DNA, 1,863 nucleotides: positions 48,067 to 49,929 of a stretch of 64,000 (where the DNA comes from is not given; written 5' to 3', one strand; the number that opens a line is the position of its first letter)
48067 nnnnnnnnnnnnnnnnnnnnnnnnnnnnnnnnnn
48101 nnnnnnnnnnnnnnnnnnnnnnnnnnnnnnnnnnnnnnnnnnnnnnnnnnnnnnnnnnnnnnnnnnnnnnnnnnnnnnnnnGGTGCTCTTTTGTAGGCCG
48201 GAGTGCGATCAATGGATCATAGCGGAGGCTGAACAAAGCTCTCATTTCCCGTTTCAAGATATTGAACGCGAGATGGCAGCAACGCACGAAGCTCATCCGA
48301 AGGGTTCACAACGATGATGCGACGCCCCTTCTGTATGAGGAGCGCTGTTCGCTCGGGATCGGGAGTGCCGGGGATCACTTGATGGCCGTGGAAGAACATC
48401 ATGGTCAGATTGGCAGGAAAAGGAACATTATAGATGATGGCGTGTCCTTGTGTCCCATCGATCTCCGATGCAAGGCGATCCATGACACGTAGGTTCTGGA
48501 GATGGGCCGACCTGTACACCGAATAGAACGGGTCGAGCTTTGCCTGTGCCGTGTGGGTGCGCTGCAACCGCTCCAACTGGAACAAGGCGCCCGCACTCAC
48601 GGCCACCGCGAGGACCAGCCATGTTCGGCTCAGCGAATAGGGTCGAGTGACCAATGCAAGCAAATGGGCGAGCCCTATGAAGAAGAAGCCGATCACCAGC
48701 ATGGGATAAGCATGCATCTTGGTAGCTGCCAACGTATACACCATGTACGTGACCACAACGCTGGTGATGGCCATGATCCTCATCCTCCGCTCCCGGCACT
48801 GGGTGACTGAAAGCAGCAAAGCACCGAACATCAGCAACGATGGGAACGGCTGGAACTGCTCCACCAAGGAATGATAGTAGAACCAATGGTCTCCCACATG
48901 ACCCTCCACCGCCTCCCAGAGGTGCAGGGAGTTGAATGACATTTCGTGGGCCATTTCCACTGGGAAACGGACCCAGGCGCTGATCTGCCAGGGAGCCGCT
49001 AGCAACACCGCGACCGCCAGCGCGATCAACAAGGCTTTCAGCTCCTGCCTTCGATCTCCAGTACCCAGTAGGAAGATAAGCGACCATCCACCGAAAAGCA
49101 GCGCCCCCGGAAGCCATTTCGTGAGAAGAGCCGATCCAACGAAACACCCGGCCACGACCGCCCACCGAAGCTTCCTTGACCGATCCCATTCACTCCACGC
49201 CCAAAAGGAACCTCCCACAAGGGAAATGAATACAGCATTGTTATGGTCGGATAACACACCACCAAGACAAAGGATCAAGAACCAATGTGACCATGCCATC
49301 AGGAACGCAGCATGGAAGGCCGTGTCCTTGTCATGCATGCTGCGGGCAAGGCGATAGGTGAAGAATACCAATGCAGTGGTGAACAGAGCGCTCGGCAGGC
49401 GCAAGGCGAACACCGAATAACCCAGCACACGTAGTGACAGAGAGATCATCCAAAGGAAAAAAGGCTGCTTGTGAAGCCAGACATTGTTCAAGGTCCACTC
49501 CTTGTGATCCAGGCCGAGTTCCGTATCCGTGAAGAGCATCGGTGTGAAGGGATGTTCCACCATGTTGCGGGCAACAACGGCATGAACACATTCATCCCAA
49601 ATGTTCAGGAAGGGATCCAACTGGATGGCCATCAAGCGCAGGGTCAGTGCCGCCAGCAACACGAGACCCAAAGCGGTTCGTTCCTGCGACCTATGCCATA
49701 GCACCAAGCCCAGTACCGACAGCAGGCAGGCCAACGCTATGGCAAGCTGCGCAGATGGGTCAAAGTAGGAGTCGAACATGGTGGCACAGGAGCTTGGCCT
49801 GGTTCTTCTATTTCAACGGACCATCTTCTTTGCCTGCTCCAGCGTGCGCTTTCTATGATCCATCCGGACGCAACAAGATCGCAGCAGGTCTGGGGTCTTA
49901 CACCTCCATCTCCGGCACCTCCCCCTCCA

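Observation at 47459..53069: scoA and scoB separated by an inserted GT-C membrane glycosyltransferase gene, next to a Dpm1-like GT2 and GT-C pair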

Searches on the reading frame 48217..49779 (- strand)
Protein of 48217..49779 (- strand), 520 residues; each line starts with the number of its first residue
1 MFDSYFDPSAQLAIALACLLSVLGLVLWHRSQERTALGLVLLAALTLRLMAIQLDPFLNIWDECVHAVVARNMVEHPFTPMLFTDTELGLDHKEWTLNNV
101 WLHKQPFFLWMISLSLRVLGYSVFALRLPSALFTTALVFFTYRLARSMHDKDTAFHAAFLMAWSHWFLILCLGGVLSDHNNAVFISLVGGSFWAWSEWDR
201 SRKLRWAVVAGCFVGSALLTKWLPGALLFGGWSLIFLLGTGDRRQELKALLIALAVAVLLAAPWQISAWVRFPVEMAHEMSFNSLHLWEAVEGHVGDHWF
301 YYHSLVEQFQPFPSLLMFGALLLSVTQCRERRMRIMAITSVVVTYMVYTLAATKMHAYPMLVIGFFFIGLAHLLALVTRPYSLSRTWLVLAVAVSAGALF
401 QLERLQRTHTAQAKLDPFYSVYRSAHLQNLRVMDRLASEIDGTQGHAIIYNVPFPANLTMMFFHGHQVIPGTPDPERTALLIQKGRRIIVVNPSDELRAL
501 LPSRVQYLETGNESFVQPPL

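Call 3: search_protein_families(library=pfam, proteins=[window:48217-49779:-], max_evalue=0.01)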
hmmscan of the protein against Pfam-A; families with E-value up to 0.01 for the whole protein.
window:48217-49779:- (520 aa): 1 family
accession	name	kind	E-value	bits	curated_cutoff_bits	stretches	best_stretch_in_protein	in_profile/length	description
PF13231.12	PMT_2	-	1.4e-15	58.3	26.1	1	105-264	3-157/160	Dolichyl-phosphate-mannose-protein mannosyltransferase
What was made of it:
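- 48217..49779 (-): GT-C2, a PMT_2-family GT-C membrane glycosyltransferase (520 aa) in a replaceable cassette position. PMT_2 at 1.4e-15 (call 3).
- On Pfam PMT_2 (PF13231): For comparison, GT-C2 (48217-49779) does meet the criterion at 58.3 bits against 26.1 (call 3).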

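Call 4: search_protein_families(library=ncbifam, proteins=[window:48217-49779:-], max_evalue=0.01)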
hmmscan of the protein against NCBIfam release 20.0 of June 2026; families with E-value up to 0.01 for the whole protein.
window:48217-49779:- (520 aa): 1 family
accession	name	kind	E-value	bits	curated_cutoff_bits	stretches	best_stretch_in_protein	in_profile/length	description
NF009784.2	PRK13279.1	equivalog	5.2e-07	28.6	567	1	109-375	66-329/539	lipid IV(A) 4-amino-4-deoxy-L-arabinosyltransferase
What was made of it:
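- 48217..49779 (-): ArnT equivalog scores only 28.6 bits against a cutoff of 567 (call 4).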

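Call 44: search_solved_structures(query=window:48217-49779:-, max_evalue=1)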
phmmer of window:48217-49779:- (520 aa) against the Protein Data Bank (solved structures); distinct sequences matched with E-value up to 1: 1.
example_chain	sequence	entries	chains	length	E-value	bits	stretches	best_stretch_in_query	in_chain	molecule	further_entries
8h56_A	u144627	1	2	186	0.54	11.8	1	32-82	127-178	Isoform Rep' of Replication-associated protein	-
